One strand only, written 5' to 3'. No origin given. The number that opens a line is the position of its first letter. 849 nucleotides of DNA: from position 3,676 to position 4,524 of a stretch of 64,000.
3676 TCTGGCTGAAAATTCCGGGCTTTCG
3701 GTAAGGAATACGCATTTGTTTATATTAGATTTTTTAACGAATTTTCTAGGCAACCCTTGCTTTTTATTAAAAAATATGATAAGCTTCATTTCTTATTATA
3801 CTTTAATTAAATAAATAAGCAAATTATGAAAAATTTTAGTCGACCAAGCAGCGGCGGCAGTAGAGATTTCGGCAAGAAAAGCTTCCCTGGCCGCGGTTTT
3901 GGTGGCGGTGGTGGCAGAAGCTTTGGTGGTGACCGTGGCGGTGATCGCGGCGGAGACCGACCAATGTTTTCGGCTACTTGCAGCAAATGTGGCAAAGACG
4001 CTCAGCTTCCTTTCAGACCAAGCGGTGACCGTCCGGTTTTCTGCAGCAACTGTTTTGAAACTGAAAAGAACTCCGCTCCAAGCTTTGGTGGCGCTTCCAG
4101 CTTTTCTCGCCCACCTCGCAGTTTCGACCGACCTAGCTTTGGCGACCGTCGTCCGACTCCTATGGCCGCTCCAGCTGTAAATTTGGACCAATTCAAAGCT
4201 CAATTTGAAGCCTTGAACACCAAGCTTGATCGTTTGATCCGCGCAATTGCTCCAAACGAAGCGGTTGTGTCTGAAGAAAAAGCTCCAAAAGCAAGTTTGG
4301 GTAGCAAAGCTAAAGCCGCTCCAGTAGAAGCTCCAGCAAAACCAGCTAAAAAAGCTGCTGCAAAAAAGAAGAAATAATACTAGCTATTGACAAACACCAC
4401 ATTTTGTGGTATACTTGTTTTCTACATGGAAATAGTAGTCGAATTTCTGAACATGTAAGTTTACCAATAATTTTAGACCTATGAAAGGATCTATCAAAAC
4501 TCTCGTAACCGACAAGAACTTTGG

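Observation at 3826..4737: RGG-repeat / zinc-ribbon / histone-H1-like-tail protein adjacent to a cold-shock protein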

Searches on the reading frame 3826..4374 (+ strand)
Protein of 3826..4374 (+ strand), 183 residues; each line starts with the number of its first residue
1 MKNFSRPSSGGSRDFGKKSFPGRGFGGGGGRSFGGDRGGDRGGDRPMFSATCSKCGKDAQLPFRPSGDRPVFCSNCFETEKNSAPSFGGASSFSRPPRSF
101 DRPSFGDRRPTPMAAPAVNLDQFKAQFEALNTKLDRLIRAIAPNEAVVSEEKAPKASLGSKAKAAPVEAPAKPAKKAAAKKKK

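Call 3: search_protein_families(library=pfam, proteins=[window:3826-4374:+], max_evalue=1)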
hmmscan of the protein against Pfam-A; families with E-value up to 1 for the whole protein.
window:3826-4374:+ (183 aa): 4 families
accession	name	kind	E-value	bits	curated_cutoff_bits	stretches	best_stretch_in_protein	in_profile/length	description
PF23477.1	zf_Tbcl_2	-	8.7e-17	61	27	1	45-81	1-37/37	Probable treble clef zinc finger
PF21817.3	CapR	-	0.053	14.2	24.2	1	39-75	23-48/67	CapR homology domain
PF00569.23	ZZ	-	0.16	12.2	21.4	0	49-64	4-19/45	Zinc finger, ZZ type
PF22082.2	TtuA_LIM_N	-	0.69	10.5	27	0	52-77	2-25/26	2-thiouridine synthetase TtuA, N-terminal LIM domain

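Call 4: search_protein_families(library=ncbifam, proteins=[window:3826-4374:+], max_evalue=1)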
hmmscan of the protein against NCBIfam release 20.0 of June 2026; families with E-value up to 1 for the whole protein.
window:3826-4374:+ (183 aa): 1 family
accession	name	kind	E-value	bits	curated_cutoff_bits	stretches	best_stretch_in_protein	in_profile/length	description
TIGR04272.1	cxxc_cxxc_Mbark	domain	2e-16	59.4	36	1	45-80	1-36/37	CxxC-x17-CxxC domain-containing protein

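Call 6: find_homologous_proteins(query=window:3826-4374:+)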
Query window:3826-4374:+ (183 aa): 409 proteins with E <= 0.001 among 6896 candidates; the best 120 are listed.
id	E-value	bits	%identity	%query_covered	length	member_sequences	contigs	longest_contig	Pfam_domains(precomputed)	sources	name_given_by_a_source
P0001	1.5e-95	336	91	91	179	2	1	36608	PF23477.2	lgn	-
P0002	3.8e-87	309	80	87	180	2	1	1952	PF23477.2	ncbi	-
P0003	3.7e-80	286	83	87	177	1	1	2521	PF23477.2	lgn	-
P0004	6.6e-74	266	72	91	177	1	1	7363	PF23477.2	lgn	-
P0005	8.1e-71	256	93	66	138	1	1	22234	PF23477.2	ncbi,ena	-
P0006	6.8e-70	253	73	90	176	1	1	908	PF23477.2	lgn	-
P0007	4.0e-60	221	67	64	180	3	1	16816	PF23477.2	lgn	-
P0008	1.6e-43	167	60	64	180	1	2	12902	PF23477.2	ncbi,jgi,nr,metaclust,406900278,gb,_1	ncbi:MAG: hypothetical protein ACD_72C00357G0001 [uncultured bacterium]|nr:MAG: hypothetical protein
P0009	1.9e-34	137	40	55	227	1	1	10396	PF23477.2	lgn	-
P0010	9.0e-33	132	33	62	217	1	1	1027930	PF23477.2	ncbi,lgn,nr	ncbi:MAG: hypothetical protein Q7S66_01990 [bacterium]|nr:hypothetical protein [bacterium]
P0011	8.1e-31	125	39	70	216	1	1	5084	PF23477.2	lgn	-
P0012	2.5e-30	124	39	56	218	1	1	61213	PF23477.2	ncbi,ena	-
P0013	1.2e-29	122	45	83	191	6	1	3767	PF23477.2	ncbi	-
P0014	2.3e-29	121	35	58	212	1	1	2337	PF23477.2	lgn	-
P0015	3.6e-29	120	35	68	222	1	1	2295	PF23477.2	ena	-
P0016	4.5e-29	120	37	64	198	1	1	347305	PF23477.2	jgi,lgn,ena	-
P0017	7.0e-29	119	42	80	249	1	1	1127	PF23477.2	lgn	-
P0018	8.6e-29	119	48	60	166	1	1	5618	PF23477.2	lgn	-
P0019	9.4e-29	119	43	55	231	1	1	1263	PF23477.2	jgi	jgi:CxxC-x17-CxxC domain-containing protein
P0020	1.2e-28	118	35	79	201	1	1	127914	PF23477.2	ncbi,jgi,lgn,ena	ncbi:MAG: CxxC-x17-CxxC domain-containing protein [Patescibacteria group bacterium]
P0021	1.5e-28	118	41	85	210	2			PF23477.2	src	-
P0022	2.0e-28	118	48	60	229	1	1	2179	PF23477.2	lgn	-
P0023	2.2e-28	118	43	78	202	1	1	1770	PF23477.2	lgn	-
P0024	3.7e-28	117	34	73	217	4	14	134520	PF23477.2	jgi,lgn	jgi:CxxC-x17-CxxC domain-containing protein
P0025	4.1e-28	117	44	59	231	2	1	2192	PF23477.2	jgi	-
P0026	9.5e-28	115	37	73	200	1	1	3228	PF23477.2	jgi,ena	-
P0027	2.3e-27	114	44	70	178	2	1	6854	PF23477.2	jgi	jgi:CxxC-x17-CxxC domain-containing protein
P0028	3.4e-27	114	34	68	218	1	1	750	PF23477.2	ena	-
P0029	4.0e-27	113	39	85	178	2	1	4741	PF23477.2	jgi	-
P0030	4.3e-27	113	35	83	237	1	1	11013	PF23477.2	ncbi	-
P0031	1.8e-26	111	41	78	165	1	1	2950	PF23477.2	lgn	-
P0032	2.3e-26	111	32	78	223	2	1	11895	PF23477.2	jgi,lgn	jgi:CxxC-x17-CxxC domain-containing protein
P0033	3.4e-26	110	44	75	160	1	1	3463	PF23477.2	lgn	-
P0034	3.6e-26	110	29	54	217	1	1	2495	PF23477.2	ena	-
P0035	4.9e-26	110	34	61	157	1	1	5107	PF23477.2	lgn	-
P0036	6.7e-26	109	36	62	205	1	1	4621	PF23477.2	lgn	-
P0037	1.0e-25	109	36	81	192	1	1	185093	PF23477.2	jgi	-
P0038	2.0e-25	108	36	85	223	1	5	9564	PF23477.2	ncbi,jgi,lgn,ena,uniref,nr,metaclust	ncbi:MAG: hypothetical protein UX09_C0040G0010 [Candidatus Uhrbacteria bacterium GW2011_GWE2_45_35]|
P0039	2.7e-25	107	45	61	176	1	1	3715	PF23477.2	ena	-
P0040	2.7e-25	107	35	57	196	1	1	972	PF23477.2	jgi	-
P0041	3.1e-25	107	35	57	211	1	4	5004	PF23477.2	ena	-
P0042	3.8e-25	107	36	71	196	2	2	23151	PF23477.2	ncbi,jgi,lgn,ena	ncbi:MAG: CxxC-x17-CxxC domain-containing protein [Patescibacteria group bacterium]|jgi:CxxC-x17-Cxx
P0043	3.8e-25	107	38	71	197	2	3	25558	PF23477.2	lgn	-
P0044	4.7e-25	107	34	70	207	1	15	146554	PF23477.2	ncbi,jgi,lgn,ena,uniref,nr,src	ncbi:hypothetical protein A2316_01425 [Candidatus Falkowbacteria bacterium RIFOXYB2_FULL_38_15]|unir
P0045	5.0e-25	107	37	92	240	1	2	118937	PF23477.2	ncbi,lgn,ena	-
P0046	7.0e-25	106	42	76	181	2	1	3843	PF23477.2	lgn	-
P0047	9.8e-25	106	33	98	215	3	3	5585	PF23477.2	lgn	-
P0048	1.0e-24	106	38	54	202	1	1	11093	PF23477.2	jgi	-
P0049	1.0e-24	106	36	55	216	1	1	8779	PF23477.2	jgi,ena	-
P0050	2.0e-24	105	39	68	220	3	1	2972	PF23477.2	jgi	-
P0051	2.1e-24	105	31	80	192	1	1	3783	PF23477.2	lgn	-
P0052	3.3e-24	104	38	87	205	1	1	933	PF23477.2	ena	-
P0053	3.4e-24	104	44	57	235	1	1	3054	PF23477.2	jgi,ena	jgi:CxxC-x17-CxxC domain-containing protein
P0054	3.6e-24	104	33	60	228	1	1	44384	PF23477.2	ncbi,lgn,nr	ncbi:hypothetical protein HZA38_05555 [Candidatus Peregrinibacteria bacterium]|nr:hypothetical prote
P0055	3.7e-24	104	36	55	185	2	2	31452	PF23477.2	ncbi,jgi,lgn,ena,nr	ncbi:hypothetical protein KKA27_00730 [Patescibacteria group bacterium]|nr:hypothetical protein [Pat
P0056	3.7e-24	104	45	74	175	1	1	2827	PF23477.2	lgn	-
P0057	3.9e-24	104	41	79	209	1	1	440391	PF23477.2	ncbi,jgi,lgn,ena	ncbi:MAG: CxxC-x17-CxxC domain-containing protein [Candidatus Magasanikbacteria bacterium]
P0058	4.2e-24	104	34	95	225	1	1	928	PF23477.2,PF14599.12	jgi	-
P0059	5.0e-24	103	35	57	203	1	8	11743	PF23477.2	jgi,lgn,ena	-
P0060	5.7e-24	103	37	62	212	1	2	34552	PF23477.2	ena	-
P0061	5.8e-24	103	35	57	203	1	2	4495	PF23477.2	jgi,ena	-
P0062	6.1e-24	103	43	58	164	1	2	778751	PF23477.2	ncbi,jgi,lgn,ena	ncbi:MAG: CxxC-x17-CxxC domain-containing protein [Patescibacteria group bacterium]|jgi:CxxC-x17-Cxx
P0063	6.9e-24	103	42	77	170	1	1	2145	PF23477.2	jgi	-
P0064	1.2e-23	102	43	69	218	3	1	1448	PF23477.2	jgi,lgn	jgi:CxxC-x17-CxxC domain-containing protein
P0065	1.7e-23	102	46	61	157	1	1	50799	PF23477.2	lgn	-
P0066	1.8e-23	101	34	76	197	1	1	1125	PF23477.2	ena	-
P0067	2.4e-23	101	32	77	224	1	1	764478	PF23477.2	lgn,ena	-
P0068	2.6e-23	101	38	58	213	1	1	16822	PF23477.2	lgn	-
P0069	2.8e-23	101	35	57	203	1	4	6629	PF23477.2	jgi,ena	-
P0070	2.9e-23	101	46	70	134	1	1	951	PF23477.2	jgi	jgi:CxxC-x17-CxxC domain-containing protein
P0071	3.0e-23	101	36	80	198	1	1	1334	PF23477.2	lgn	-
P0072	3.1e-23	101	36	71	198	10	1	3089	PF23477.2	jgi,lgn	jgi:CxxC-x17-CxxC domain-containing protein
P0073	3.2e-23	101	36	59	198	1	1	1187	PF23477.2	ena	-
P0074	3.3e-23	101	41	58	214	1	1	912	PF23477.2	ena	-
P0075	3.3e-23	101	38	80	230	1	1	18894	PF23477.2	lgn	-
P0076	3.7e-23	100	34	61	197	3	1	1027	PF23477.2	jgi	jgi:CxxC-x17-CxxC domain-containing protein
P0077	3.9e-23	100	46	61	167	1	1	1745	PF23477.2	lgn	-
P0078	4.8e-23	100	32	85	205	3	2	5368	PF23477.2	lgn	-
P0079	5.9e-23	100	35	94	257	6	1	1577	PF23477.2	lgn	-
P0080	6.1e-23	100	51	53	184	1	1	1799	PF23477.2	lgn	-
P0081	6.7e-23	100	37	71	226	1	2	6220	PF23477.2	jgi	jgi:CxxC-x17-CxxC domain-containing protein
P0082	8.2e-23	99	34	56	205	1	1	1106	PF23477.2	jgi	jgi:CxxC-x17-CxxC domain-containing protein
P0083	9.1e-23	99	36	57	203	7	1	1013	PF23477.2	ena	-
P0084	9.6e-23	99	36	61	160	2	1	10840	PF23477.2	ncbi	-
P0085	1.1e-22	99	41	72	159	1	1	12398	PF23477.2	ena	-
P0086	1.2e-22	99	43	66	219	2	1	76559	PF23477.2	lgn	-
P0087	1.3e-22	99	36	72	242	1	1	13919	PF23477.2,PF14599.12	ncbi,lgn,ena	-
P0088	1.4e-22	99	36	71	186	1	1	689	PF23477.2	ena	-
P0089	1.4e-22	99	34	92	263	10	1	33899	PF23477.2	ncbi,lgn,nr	ncbi:MAG: hypothetical protein NTZ25_02770 [Candidatus Peregrinibacteria bacterium]|nr:hypothetical 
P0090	1.9e-22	98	43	77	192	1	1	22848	PF23477.2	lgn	-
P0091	2.0e-22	98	46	63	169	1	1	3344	PF23477.2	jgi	jgi:CxxC-x17-CxxC domain-containing protein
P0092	2.7e-22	98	41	95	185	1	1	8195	PF23477.2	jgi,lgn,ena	-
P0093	2.8e-22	98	35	83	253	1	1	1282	PF23477.2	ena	-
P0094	2.8e-22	98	40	61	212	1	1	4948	PF23477.2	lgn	-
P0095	3.1e-22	97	32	68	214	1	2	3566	PF23477.2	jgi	jgi:CxxC-x17-CxxC domain-containing protein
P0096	3.1e-22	97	31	79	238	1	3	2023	PF23477.2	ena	-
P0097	3.3e-22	97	38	85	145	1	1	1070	PF23477.2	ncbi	-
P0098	4.1e-22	97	52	68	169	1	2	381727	PF23477.2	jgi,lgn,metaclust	jgi:CxxC-x17-CxxC domain-containing protein|metaclust:\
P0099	4.3e-22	97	45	70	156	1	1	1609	PF23477.2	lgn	-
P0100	4.4e-22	97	35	84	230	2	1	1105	PF23477.2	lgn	-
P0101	4.4e-22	97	36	58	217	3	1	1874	PF23477.2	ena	-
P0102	5.1e-22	97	38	74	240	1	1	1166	PF23477.2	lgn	-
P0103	5.2e-22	97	45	67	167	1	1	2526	PF23477.2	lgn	-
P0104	5.6e-22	97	34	86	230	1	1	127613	PF23477.2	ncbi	-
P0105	5.6e-22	97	35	84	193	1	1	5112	PF23477.2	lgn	-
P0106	6.6e-22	96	35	74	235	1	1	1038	PF23477.2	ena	-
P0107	6.7e-22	96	47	54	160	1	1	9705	PF23477.2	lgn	-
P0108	7.2e-22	96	42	54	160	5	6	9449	PF23477.2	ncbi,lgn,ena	-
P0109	8.2e-22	96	34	96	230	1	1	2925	PF23477.2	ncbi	-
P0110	8.5e-22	96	34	96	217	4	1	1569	PF23477.2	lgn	-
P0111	8.6e-22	96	35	73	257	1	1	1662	PF23477.2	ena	-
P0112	1.1e-21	96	41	86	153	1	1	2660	PF23477.2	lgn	-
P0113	1.1e-21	96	37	54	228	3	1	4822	PF23477.2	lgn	-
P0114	1.2e-21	96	35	55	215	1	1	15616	PF23477.2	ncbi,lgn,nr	ncbi:MAG: hypothetical protein JW816_04425 [Candidatus Buchananbacteria bacterium]|nr:hypothetical p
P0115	1.3e-21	95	41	58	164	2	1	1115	PF23477.2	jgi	jgi:CxxC-x17-CxxC domain-containing protein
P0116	1.3e-21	95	38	73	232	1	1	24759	PF23477.2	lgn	-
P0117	1.4e-21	95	36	70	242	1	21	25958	PF23477.2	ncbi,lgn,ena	-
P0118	1.5e-21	95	38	58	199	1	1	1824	PF23477.2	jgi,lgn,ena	-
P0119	1.6e-21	95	38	76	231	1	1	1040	PF23477.2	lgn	-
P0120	1.8e-21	95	36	84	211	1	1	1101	PF23477.2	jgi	jgi:CxxC-x17-CxxC domain-containing protein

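Call 14: find_encoding_contigs(protein=P0001, flank=6000, max_places=2)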
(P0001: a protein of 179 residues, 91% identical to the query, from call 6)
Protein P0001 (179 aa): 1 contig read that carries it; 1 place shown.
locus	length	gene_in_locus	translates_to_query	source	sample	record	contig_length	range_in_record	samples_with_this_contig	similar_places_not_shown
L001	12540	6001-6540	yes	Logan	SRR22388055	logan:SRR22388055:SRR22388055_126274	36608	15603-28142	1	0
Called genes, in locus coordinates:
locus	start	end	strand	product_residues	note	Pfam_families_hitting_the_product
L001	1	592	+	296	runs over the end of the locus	PF18864:AbiTii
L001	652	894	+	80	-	PF12728:HTH_17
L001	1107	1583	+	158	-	PF04073:tRNA_edit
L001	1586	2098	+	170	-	-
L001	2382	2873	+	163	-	PF00710:Asparaginase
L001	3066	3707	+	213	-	-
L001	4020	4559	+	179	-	PF09990:DUF2231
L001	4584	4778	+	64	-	-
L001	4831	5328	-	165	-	-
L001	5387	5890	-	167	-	PF03449:GreA_GreB_N, PF01272:GreA_GreB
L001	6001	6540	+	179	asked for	PF23477:zf_Tbcl_2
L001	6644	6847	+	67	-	PF00313:CSD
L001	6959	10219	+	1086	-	-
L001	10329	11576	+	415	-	PF00890:FAD_binding_2 (faint), PF03486:HI0933_like, PF07992:Pyr_redox_2 (faint), PF13454:NAD_binding_9 (faint), PF22780:HI0933_like_1st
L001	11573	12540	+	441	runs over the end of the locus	-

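Call 15: find_encoding_contigs(protein=P0010, flank=5000, max_places=1)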
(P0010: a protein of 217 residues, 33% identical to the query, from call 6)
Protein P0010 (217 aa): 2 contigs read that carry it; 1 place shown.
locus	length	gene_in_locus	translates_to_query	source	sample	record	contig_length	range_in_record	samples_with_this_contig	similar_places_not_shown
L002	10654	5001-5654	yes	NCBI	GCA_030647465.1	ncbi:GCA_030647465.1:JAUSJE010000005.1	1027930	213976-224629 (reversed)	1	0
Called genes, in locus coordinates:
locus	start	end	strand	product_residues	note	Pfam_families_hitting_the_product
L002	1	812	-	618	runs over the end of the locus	PF00270:DEAD, PF00271:Helicase_C, PF16124:RecQ_Zn_bind, PF09382:RQC, PF00570:HRDC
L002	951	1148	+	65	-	-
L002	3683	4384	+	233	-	PF04055:Radical_SAM, PF13353:Fer4_12 (weak)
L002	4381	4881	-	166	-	PF03449:GreA_GreB_N, PF01272:GreA_GreB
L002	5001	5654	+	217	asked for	PF23477:zf_Tbcl_2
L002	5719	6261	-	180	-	PF02600:DsbB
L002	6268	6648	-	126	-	-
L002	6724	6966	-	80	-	PF01541:GIY-YIG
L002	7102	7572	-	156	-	PF00160:Pro_isomerase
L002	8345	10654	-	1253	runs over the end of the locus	PF05048:NosD (weak), PF13229:Beta_helix (weak), PF02450:LCAT, PF00561:Abhydrolase_1 (weak)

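Call 16: find_encoding_contigs(protein=P0062, flank=5000, max_places=1)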
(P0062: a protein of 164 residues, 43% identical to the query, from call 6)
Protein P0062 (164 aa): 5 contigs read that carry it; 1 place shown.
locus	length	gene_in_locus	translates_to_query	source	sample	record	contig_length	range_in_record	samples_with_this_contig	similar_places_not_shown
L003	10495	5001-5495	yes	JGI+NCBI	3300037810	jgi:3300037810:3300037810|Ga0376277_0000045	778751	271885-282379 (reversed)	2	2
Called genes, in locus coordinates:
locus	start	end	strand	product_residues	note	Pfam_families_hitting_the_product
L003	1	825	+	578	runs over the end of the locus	PF03717:PBP_dimer, PF00905:Transpeptidase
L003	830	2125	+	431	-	PF08245:Mur_ligase_M, PF02875:Mur_ligase_C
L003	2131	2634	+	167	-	PF06325:PrmA (weak), PF13847:Methyltransf_31 (weak)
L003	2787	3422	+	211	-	PF02557:VanY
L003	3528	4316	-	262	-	-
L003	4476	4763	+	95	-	-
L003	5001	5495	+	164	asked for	PF23477:zf_Tbcl_2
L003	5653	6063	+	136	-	-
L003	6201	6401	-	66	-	PF00313:CSD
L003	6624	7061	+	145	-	-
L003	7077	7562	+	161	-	PF27226:AF_1845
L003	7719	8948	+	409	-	PF00270:DEAD, PF04851:ResIII, PF00271:Helicase_C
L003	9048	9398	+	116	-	-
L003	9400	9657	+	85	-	PF00462:Glutaredoxin, PF13417:GST_N_3, PF04908:SH3BGR (weak)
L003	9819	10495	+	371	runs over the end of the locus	PF10648:Gmad2, PF10646:Germane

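Call 17: find_encoding_contigs(protein=P0067, flank=5000, max_places=1)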
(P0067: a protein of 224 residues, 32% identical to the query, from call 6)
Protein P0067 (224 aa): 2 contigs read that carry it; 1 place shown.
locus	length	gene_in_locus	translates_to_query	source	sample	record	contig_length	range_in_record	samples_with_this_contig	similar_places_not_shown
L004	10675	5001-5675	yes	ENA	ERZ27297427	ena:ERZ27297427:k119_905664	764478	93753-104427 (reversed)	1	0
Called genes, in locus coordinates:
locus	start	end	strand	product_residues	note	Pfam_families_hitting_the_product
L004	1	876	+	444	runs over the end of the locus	PF01743:PolyA_pol, PF12627:PolyA_pol_RNAbd, PF01966:HD, PF13735:tRNA_NucTran2_2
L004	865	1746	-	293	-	PF07549:Sec_GG, PF02355:SecD_SecF_C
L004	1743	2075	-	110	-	-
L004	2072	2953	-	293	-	-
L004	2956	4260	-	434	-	PF21760:SecD_1st, PF22599:SecDF_P1_head, PF02355:SecD_SecF_C, PF03176:MMPL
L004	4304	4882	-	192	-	-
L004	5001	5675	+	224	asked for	PF23477:zf_Tbcl_2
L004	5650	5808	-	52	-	-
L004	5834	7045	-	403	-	PF11258:DUF3048, PF17479:DUF3048_C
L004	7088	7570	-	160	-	PF14584:DUF4446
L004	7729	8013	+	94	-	-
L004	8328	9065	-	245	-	PF00005:ABC_tran, PF13304:AAA_21 (faint)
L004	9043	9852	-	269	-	PF00528:BPD_transp_1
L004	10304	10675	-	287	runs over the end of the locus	PF01594:AI-2E_transport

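Call 18: find_encoding_contigs(protein=P0057, flank=5000, max_places=1)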
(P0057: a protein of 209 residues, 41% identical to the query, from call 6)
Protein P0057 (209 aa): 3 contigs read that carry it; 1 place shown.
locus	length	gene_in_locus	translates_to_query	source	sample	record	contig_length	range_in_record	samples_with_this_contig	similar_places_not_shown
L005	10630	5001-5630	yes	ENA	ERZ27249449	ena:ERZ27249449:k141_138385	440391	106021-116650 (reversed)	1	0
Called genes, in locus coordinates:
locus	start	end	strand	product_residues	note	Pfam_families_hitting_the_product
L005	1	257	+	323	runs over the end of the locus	PF03773:ArsP_1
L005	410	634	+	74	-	-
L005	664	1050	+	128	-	-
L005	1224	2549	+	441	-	-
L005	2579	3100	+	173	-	PF27226:AF_1845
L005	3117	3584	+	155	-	PF01814:Hemerythrin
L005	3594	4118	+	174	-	-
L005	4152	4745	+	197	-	-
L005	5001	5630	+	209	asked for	PF23477:zf_Tbcl_2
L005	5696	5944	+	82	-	PF01541:GIY-YIG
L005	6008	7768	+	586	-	PF09972:DUF2207, PF20990:DUF2207_C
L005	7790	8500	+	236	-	PF00929:RNase_T, PF01612:DNA_pol_A_exo1 (weak), PF20600:ExoX-like_C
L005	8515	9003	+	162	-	PF13420:Acetyltransf_4 (weak), PF00583:Acetyltransf_1, PF13673:Acetyltransf_10, PF13508:Acetyltransf_7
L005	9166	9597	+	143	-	PF09946:DUF2178 (weak)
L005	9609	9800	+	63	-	PF12844:HTH_19 (weak), PF13443:HTH_26, PF13560:HTH_31 (weak), PF01381:HTH_3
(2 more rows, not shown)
